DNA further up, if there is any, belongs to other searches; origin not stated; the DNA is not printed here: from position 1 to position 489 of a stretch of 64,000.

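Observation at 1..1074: Large ORF missing from the ORF track: cysteine ladder fused to a globular C-terminal domain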

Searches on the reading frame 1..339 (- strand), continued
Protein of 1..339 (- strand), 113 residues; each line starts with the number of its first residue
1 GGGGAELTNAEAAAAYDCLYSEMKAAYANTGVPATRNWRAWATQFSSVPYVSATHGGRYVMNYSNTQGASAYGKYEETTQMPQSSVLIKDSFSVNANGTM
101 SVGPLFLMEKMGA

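Call 68: search_protein_families(library=pfam, proteins=[L001:6472-6960:+], max_evalue=1)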
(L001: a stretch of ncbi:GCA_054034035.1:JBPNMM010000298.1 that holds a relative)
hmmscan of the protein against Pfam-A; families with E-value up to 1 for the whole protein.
L001:6472-6960:+ (162 aa): 0 families
